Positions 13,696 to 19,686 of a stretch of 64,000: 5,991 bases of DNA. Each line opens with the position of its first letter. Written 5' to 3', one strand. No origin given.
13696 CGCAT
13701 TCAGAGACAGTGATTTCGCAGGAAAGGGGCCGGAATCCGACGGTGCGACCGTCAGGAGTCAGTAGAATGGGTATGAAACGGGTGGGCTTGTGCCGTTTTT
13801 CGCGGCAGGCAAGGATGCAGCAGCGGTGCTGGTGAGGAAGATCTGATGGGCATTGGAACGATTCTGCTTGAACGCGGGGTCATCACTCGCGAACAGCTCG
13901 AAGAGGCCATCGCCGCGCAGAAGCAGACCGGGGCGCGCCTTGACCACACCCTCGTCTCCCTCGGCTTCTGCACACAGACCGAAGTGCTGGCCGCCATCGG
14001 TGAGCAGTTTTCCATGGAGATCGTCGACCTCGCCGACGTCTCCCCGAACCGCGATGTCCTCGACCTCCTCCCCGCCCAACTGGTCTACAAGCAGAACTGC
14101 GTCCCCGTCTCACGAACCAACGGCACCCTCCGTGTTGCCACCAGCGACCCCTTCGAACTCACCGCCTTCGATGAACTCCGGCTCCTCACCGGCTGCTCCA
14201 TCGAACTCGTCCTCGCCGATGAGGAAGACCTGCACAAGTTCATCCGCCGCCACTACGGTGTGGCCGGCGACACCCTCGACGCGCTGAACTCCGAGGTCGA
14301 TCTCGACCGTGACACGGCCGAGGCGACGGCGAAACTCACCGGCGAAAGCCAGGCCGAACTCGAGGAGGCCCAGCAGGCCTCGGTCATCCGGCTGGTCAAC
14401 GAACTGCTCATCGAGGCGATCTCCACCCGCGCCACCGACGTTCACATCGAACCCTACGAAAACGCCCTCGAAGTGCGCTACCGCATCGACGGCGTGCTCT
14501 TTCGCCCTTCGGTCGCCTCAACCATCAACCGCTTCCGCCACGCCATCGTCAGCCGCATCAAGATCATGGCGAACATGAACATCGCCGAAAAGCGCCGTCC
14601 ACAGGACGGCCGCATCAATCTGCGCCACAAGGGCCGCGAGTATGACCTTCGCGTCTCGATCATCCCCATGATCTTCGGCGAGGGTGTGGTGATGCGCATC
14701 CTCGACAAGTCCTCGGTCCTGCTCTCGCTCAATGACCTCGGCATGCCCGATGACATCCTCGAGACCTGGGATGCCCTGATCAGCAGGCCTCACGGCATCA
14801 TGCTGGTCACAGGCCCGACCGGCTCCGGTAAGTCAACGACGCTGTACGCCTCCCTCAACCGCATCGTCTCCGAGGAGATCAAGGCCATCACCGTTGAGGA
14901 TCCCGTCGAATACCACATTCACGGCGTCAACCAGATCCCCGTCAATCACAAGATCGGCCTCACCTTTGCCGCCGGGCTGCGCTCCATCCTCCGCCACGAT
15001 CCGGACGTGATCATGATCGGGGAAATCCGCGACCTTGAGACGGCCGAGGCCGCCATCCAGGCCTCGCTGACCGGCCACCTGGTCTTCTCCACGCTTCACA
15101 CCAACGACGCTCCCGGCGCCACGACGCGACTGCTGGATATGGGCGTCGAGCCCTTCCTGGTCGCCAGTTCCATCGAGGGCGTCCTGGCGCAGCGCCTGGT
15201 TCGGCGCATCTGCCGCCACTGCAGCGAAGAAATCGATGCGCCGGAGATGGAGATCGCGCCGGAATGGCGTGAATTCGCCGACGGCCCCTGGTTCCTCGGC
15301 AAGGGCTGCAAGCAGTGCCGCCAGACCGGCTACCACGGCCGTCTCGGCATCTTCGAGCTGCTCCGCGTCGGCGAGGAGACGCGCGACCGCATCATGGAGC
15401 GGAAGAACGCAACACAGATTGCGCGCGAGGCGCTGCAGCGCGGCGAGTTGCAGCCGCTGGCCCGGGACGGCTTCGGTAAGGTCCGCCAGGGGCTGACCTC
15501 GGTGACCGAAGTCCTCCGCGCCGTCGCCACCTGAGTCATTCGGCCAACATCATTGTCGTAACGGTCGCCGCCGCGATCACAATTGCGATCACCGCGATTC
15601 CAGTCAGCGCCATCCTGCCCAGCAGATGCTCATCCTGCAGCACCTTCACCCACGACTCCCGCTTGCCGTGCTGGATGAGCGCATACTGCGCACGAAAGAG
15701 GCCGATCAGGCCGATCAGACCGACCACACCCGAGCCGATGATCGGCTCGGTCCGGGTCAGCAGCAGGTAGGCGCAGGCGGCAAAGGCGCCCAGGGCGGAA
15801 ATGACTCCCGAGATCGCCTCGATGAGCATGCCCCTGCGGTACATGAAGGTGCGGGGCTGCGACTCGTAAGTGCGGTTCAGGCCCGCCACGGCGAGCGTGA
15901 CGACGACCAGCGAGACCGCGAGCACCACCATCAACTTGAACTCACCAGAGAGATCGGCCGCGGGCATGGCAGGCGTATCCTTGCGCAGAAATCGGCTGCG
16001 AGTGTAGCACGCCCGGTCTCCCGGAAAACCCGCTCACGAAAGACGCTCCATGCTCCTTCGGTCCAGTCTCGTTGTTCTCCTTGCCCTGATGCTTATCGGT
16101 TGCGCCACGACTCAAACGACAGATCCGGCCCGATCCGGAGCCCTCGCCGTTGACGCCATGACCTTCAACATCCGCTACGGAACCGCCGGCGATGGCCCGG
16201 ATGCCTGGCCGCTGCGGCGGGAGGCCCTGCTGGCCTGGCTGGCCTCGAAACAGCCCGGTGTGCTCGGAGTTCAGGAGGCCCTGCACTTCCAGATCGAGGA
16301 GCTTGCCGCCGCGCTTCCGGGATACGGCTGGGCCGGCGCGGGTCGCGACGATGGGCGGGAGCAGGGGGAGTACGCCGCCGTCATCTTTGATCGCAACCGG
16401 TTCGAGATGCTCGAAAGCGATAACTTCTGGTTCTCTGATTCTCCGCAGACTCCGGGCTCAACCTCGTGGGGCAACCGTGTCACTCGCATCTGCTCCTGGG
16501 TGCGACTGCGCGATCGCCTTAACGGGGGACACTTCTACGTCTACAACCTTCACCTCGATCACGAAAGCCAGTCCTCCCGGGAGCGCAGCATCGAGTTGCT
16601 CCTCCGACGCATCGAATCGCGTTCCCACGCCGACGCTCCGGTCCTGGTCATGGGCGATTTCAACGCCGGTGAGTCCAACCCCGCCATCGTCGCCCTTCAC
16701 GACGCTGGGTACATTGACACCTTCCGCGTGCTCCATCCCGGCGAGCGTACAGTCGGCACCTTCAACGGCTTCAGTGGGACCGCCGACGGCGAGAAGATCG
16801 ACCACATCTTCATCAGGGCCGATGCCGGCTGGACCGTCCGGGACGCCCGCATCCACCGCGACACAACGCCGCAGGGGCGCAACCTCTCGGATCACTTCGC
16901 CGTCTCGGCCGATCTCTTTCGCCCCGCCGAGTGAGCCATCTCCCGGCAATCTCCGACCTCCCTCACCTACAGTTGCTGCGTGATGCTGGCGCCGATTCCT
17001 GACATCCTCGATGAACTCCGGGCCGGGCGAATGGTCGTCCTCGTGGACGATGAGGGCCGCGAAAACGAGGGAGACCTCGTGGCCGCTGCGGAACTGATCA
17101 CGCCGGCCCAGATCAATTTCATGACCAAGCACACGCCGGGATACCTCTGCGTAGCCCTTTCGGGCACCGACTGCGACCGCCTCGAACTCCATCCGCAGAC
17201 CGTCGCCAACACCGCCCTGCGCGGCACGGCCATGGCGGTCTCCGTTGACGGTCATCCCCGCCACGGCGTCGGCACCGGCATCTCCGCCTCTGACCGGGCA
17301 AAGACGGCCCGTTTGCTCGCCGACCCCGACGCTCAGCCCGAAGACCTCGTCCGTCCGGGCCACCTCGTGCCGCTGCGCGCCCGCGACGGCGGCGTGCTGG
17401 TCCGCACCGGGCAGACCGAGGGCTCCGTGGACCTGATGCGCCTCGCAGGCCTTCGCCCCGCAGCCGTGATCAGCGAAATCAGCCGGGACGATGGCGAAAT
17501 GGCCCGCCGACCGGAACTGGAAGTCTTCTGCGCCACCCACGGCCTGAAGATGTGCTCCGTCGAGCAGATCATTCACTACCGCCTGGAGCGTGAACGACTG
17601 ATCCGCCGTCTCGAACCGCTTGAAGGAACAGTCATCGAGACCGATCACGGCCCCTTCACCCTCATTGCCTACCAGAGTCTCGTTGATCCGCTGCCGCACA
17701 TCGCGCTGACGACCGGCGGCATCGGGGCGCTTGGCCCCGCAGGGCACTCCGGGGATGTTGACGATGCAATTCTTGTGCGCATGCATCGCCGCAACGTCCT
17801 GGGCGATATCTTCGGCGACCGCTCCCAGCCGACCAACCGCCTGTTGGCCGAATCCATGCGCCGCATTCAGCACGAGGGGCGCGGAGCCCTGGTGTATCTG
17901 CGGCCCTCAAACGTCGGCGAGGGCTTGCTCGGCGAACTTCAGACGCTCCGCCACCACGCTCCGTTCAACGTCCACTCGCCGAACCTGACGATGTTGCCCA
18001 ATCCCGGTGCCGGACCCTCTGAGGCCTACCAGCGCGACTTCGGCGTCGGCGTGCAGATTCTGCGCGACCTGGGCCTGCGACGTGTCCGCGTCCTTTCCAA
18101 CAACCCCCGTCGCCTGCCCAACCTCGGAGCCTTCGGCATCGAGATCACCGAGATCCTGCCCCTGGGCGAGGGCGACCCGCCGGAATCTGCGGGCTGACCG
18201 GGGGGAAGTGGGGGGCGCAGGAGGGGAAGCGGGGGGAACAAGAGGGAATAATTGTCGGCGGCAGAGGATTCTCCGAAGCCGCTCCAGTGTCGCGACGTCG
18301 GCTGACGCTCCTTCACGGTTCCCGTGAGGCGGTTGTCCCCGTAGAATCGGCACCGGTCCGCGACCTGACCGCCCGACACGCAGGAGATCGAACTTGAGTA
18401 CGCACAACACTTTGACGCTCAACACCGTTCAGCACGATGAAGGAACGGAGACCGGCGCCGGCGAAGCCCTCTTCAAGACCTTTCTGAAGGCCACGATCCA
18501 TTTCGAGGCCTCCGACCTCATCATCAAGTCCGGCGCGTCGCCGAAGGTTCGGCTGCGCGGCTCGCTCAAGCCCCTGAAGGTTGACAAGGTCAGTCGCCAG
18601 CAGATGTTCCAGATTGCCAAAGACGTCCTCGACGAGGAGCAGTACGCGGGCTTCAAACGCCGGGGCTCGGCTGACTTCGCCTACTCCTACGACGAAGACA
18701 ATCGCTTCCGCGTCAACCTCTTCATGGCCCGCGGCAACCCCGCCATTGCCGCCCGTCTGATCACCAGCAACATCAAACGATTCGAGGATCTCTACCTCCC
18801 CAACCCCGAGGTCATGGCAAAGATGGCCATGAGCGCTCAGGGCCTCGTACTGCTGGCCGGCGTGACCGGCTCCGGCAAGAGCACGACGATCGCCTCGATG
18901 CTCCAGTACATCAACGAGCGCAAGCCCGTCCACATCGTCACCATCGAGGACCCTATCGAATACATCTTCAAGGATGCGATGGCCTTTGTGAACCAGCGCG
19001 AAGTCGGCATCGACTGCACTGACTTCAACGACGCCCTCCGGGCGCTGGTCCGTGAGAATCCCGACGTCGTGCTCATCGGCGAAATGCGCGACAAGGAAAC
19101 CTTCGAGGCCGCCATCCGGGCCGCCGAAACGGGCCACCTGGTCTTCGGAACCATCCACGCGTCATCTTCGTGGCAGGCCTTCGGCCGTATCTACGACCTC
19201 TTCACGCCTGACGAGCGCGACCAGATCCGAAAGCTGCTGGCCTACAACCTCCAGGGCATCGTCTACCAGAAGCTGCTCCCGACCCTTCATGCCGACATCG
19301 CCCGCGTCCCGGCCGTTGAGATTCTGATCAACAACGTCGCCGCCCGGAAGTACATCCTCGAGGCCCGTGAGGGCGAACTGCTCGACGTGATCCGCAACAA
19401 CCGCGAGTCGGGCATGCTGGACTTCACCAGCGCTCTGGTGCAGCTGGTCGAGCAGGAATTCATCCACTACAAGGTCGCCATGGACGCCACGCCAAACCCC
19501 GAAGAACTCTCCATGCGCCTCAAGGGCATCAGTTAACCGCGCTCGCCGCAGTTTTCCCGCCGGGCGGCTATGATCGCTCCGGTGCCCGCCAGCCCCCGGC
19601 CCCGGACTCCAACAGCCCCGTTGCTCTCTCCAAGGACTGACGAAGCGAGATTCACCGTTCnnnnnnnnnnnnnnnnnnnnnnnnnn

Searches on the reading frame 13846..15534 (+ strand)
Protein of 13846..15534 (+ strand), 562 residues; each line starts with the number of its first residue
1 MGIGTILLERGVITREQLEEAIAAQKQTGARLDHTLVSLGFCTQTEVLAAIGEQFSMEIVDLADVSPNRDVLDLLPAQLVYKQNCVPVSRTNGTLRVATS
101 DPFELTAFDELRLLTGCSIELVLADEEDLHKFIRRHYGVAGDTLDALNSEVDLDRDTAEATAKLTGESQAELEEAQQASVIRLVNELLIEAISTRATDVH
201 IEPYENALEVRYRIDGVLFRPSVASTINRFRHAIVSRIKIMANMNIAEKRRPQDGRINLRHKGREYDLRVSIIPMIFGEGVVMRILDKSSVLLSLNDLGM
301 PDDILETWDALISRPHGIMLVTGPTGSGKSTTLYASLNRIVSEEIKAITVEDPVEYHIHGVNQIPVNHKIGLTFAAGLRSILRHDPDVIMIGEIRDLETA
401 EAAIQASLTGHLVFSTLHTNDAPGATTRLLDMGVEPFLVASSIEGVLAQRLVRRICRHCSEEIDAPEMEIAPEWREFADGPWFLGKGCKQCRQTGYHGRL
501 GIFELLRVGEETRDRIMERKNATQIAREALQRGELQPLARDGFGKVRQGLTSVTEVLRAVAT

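Call 76: search_protein_families(library=pfam, proteins=[window:13846-15534:+], max_evalue=0.00001)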
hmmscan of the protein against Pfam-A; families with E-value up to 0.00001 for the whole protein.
window:13846-15534:+ (562 aa): 2 families
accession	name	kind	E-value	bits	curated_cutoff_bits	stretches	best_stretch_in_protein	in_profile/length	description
PF00437.27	T2SSE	-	6.3e-134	446.7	24.9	1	174-558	2-370/370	Type II/IV secretion system protein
PF05157.20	MshEN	-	5.4e-21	74.8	23.1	1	55-140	1-87/90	MshEN domain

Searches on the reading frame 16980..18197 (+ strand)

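Call 76: search_protein_families(library=pfam, proteins=[window:16980-18197:+], max_evalue=0.00001)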
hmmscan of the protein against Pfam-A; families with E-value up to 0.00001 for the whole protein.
window:16980-18197:+ (405 aa): 2 families
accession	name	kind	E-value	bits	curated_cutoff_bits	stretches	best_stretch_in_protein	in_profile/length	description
PF00926.24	DHBP_synthase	-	1.5e-74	250.1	26.4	1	8-200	2-191/191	3,4-dihydroxy-2-butanone 4-phosphate synthase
PF00925.25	GTP_cyclohydro2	-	1.1e-35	123.1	23.3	1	218-393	7-164/165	GTP cyclohydrolase II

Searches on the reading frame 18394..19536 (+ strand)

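Call 76: search_protein_families(library=pfam, proteins=[window:18394-19536:+], max_evalue=0.00001)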
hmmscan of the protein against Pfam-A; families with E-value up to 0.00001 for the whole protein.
window:18394-19536:+ (380 aa): 1 family
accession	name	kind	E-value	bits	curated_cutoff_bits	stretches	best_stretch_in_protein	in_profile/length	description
PF00437.27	T2SSE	-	7.3e-42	143.8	24.9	1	137-303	130-286/370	Type II/IV secretion system protein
